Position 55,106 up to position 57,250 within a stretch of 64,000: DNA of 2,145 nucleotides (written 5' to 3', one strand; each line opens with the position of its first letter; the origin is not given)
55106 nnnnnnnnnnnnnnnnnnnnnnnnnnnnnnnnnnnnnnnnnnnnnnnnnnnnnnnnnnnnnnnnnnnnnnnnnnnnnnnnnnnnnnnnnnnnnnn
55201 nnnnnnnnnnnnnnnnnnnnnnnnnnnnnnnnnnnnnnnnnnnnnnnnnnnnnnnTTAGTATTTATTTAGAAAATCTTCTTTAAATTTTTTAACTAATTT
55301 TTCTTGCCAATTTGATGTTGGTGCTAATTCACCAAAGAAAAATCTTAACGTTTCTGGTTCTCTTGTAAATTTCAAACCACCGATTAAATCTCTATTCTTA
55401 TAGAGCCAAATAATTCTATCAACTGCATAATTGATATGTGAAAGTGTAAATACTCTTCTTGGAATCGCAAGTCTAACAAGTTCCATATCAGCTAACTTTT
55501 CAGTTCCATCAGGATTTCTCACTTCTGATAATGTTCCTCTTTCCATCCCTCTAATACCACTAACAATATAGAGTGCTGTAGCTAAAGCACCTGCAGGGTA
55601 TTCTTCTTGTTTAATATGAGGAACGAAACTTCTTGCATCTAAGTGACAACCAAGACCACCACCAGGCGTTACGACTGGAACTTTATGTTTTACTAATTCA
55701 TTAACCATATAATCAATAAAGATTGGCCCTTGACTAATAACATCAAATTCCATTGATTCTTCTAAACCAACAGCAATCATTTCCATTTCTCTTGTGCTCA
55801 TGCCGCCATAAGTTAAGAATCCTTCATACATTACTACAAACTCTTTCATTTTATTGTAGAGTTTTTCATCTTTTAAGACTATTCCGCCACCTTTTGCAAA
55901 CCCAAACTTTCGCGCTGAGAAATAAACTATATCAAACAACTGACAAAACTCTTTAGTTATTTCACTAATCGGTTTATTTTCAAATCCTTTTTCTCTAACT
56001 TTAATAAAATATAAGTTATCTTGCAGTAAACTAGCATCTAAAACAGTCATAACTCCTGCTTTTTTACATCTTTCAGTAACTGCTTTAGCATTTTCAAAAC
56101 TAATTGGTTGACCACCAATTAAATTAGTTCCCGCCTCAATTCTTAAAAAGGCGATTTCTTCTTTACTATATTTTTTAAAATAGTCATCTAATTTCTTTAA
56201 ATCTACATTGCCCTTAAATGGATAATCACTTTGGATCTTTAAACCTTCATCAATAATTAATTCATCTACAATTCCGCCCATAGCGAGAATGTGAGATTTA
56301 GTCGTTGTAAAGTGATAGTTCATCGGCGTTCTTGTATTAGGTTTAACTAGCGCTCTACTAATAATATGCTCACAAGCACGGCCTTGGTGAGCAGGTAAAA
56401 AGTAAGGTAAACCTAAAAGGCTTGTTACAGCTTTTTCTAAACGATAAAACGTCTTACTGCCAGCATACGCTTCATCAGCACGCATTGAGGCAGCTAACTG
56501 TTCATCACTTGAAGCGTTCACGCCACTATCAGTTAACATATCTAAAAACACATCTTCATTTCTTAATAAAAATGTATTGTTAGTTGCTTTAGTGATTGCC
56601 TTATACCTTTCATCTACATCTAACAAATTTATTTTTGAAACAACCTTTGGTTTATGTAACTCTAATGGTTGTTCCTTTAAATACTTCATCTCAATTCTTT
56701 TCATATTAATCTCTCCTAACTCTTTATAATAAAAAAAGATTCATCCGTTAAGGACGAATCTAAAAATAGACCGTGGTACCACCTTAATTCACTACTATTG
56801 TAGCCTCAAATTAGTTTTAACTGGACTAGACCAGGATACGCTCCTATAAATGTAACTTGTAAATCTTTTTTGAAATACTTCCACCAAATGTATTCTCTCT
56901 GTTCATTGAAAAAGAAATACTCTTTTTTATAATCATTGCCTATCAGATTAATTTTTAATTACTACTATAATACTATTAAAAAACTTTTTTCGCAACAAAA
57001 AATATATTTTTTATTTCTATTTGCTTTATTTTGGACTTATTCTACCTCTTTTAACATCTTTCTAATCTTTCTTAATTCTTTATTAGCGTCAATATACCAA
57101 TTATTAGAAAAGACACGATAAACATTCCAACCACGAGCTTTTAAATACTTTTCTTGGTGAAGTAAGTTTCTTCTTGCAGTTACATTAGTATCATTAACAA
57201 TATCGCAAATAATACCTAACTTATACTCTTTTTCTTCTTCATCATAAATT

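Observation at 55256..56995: A tyrosine-specific T-box riboswitch drives a tyrosine-phenol-lyase-like gene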

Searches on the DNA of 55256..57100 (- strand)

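Call 4: search_rna_families(source=window, start=56600, end=57100, threshold=evalue, max_evalue=10, show_alignments=5)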
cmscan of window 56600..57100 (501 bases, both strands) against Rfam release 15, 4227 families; matches with E-value up to 10: 7.
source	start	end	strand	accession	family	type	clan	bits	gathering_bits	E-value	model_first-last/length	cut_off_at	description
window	56747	56945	-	RF00230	T-box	Cis-reg; leader;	-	70.7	93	2e-15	1-219/219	no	T-box leader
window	56731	56788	-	RF02451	ncr1241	Gene; sRNA;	-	25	60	0.055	1-63/63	no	Bacillus sRNA ncr1241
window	56909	56935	-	RF02703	AsxR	Gene; sRNA;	-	23.1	63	0.35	1-53/53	no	Anti stx2 sRNA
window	56707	56850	-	RF02895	S414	Gene; sRNA;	-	16.9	45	3.9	1-175/175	no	Staphylococcus sRNA 414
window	56656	56713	-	RF00150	SNORD42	Gene; snRNA; snoRNA; CD-box;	-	16.8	39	7.8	1-68/68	no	Small nucleolar RNA SNORD42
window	56910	56943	-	RF00323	snoR79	Gene; snRNA; snoRNA; CD-box;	-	15.5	80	3.3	1-65/65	no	Small nucleolar RNA R79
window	56630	56687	-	RF00189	SNORD95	Gene; snRNA; snoRNA; CD-box;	-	13.1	55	6.9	1-68/68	no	Small nucleolar RNA SNORD95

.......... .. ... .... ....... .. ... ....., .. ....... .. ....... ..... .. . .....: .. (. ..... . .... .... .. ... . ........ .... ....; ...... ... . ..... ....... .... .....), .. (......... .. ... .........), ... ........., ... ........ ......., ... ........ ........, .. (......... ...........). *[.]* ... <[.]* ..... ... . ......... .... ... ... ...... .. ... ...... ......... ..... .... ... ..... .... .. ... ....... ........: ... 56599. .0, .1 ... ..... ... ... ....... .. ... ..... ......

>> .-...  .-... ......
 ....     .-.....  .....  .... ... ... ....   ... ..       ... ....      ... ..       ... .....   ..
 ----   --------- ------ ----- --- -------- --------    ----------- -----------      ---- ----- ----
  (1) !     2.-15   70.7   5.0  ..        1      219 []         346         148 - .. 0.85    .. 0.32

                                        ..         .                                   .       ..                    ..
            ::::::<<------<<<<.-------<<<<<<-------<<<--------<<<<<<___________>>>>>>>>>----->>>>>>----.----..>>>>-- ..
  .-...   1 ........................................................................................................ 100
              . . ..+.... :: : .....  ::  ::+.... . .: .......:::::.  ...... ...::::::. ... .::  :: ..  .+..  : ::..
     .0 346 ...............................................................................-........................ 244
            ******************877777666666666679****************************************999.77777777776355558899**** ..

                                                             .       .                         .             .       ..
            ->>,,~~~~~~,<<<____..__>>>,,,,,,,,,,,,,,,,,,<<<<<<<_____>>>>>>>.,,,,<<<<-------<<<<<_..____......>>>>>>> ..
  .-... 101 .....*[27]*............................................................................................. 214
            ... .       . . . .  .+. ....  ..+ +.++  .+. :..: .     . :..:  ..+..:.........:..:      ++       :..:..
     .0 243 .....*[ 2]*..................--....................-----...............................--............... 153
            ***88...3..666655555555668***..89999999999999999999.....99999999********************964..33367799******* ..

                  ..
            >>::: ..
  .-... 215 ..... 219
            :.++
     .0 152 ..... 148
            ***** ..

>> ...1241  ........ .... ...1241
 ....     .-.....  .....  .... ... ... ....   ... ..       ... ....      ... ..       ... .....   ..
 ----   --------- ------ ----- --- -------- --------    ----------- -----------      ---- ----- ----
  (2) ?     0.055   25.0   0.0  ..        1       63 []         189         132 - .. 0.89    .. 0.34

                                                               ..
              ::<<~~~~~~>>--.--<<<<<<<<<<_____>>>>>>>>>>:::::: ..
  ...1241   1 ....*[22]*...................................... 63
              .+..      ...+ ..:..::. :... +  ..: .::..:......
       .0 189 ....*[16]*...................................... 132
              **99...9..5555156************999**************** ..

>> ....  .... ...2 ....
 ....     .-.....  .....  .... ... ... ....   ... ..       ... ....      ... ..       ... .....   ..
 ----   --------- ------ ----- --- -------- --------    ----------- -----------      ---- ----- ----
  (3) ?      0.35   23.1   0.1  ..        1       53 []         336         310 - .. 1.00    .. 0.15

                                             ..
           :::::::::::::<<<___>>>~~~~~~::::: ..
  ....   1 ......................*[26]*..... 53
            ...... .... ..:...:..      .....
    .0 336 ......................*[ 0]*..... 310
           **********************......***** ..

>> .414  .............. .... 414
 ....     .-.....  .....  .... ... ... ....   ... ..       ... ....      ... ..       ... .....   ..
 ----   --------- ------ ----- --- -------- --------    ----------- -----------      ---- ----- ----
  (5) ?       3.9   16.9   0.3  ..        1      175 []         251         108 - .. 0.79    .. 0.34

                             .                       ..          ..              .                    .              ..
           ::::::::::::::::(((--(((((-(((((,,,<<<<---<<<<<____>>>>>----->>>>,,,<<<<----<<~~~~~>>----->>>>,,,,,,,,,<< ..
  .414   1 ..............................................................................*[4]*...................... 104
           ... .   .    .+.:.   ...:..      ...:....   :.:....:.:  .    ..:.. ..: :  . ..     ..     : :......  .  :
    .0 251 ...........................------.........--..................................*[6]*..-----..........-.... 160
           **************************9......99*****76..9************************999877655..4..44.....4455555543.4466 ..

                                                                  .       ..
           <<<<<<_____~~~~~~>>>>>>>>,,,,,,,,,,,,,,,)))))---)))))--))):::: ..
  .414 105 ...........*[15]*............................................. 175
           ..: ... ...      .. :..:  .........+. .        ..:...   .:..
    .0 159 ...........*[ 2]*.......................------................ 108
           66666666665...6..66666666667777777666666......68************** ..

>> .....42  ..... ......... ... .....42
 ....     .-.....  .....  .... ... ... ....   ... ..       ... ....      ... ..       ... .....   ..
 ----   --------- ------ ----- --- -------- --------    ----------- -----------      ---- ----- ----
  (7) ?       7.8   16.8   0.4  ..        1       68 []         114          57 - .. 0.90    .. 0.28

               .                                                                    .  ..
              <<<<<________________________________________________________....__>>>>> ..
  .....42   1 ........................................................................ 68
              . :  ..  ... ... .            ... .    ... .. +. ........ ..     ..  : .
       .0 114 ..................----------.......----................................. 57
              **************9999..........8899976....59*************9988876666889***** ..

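Call 29: search_rna_families(sources=[L001, L019, L042, L072, L074], threshold=evalue, max_evalue=0.001, show_alignments=6)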
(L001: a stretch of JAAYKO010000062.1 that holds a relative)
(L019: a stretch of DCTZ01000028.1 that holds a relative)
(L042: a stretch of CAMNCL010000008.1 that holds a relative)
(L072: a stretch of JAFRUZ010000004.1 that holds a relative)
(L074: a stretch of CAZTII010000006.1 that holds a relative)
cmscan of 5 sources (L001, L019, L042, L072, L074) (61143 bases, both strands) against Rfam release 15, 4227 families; matches with E-value up to 0.001: 5.
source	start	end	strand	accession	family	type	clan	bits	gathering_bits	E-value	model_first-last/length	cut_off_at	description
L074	5666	5908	+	RF00230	T-box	Cis-reg; leader;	-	121.2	93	2.5e-26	1-219/219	no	T-box leader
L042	5761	5956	+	RF00230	T-box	Cis-reg; leader;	-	111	93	1.1e-23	1-219/219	no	T-box leader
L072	5759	5947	+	RF00230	T-box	Cis-reg; leader;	-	105.8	93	2.4e-22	1-219/219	no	T-box leader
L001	5738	5943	+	RF00230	T-box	Cis-reg; leader;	-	83.5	93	1.3e-16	1-219/219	no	T-box leader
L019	5721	5933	+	RF00230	T-box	Cis-reg; leader;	-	69.7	93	4.6e-13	1-219/219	no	T-box leader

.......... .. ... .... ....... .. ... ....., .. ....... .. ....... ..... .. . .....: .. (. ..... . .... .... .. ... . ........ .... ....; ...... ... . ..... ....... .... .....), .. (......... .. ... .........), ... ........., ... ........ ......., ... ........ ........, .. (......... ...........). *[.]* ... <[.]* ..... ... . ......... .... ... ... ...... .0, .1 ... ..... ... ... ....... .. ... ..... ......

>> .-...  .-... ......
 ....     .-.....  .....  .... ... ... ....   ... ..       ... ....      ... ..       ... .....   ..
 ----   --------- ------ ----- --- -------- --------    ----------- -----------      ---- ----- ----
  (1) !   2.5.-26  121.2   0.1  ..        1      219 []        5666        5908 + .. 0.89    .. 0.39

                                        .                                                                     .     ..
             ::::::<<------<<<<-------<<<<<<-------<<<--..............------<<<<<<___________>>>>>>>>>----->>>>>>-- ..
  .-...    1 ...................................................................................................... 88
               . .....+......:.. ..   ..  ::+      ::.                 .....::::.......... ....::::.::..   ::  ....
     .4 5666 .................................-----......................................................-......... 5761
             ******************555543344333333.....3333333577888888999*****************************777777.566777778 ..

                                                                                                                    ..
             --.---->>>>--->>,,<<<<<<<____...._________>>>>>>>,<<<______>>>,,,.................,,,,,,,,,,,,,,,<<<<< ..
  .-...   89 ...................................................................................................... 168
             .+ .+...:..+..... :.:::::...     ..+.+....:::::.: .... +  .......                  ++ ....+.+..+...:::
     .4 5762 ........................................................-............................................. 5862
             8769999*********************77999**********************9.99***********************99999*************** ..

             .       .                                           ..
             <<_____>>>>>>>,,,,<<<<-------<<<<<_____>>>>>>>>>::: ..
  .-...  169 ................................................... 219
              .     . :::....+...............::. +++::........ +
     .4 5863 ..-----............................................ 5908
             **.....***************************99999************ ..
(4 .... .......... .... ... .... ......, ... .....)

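Call 37: search_rna_families(sources=[L054, L070, L012, L002, L056], threshold=evalue, max_evalue=0.001, show_alignments=6)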
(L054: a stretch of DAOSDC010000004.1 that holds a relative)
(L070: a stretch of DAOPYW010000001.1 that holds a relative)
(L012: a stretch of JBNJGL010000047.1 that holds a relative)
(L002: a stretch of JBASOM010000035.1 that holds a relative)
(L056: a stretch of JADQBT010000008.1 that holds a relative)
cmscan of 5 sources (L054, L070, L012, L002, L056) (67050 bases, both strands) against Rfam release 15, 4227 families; matches with E-value up to 0.001: 6.
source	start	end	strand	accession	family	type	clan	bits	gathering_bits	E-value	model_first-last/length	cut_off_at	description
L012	5576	5806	+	RF00230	T-box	Cis-reg; leader;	-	154.2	93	8.7e-35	1-219/219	no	T-box leader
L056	5606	5836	+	RF00230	T-box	Cis-reg; leader;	-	142.7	93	8e-32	1-219/219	no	T-box leader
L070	5677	5909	+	RF00230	T-box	Cis-reg; leader;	-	101.5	93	3.2e-21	1-219/219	no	T-box leader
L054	5679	5910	+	RF00230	T-box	Cis-reg; leader;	-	99.4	93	1.2e-20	1-219/219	no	T-box leader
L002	5575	5835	+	RF00230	T-box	Cis-reg; leader;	-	96.9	93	5e-20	1-219/219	no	T-box leader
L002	347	474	-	RF00885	MIR821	Gene; miRNA;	-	45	249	6.4e-05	1-275/275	no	MIR821 microRNA precursor family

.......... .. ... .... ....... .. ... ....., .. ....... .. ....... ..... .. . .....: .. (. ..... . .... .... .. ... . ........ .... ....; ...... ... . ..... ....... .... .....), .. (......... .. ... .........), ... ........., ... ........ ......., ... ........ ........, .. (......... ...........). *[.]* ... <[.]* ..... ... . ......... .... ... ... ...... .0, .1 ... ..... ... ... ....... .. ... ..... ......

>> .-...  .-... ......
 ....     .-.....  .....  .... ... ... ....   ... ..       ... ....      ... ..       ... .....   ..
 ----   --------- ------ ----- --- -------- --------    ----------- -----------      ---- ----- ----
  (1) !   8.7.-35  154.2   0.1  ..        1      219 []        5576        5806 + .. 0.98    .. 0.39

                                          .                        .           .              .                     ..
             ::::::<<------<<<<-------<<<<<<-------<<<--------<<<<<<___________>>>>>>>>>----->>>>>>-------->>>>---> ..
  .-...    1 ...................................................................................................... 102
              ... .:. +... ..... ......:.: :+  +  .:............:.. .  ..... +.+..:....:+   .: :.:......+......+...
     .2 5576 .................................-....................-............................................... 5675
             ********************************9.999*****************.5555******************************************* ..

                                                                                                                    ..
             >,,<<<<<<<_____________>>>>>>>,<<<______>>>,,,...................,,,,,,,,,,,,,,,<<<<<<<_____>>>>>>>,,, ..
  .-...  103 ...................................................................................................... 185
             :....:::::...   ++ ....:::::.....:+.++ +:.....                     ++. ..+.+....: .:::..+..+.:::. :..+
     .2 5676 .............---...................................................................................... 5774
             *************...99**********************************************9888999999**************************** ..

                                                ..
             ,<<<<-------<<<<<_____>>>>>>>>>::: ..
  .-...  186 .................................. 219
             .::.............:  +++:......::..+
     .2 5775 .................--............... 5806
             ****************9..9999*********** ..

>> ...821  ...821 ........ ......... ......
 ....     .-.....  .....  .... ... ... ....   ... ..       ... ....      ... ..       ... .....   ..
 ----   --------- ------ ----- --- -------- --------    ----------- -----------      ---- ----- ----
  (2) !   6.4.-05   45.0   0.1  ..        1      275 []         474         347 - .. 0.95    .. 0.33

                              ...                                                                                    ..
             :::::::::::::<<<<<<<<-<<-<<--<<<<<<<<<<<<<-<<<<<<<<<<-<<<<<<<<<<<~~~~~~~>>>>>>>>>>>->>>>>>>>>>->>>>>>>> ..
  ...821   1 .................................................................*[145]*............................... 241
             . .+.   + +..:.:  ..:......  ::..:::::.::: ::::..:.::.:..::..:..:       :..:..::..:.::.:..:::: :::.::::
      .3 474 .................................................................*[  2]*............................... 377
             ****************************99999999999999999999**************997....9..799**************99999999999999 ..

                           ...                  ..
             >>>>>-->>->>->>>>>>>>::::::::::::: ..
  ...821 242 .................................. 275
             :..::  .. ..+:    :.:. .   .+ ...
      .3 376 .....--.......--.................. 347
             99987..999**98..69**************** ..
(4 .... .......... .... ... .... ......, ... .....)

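Call 39: search_rna_families(sources=[L013, L016, L024, L031, L034, L048, L078], threshold=evalue, max_evalue=0.001, show_alignments=0)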
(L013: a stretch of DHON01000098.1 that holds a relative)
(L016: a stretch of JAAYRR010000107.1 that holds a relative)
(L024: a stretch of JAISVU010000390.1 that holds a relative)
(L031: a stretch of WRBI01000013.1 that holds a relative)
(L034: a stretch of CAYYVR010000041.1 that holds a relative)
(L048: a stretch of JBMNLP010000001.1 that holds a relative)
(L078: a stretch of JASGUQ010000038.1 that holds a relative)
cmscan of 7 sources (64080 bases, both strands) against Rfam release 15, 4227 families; matches with E-value up to 0.001: 11.
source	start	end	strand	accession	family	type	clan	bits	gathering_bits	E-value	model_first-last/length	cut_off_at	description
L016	357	655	+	RF00230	T-box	Cis-reg; leader;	-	118.2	93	1.6e-25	1-219/219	no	T-box leader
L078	5685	5942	+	RF00230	T-box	Cis-reg; leader;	-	104.4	93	5.5e-22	1-219/219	no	T-box leader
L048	5650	5903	+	RF00230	T-box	Cis-reg; leader;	-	101.6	93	2.9e-21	1-219/219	no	T-box leader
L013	252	564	+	RF00230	T-box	Cis-reg; leader;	-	99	93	1.4e-20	1-219/219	no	T-box leader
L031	5656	5919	+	RF00230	T-box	Cis-reg; leader;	-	94.4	93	2.1e-19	1-219/219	no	T-box leader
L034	392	676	+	RF00230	T-box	Cis-reg; leader;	-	94.2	93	2.4e-19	1-219/219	no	T-box leader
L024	4619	4924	+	RF00230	T-box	Cis-reg; leader;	-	89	93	5.2e-18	1-219/219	no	T-box leader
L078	2324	2397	+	RF00005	tRNA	Gene; tRNA;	CL00001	61.9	29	5.4e-11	1-71/71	no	tRNA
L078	11145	11229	-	RF00005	tRNA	Gene; tRNA;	CL00001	53.5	29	1.1e-08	1-71/71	no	tRNA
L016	135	259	+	RF04120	MIR5998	Gene; miRNA;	-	40.7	180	3e-05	1-173/173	no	MIR5998 microRNA precursor family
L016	135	256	-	RF04120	MIR5998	Gene; miRNA;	-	35.2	180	0.00081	1-173/173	no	MIR5998 microRNA precursor family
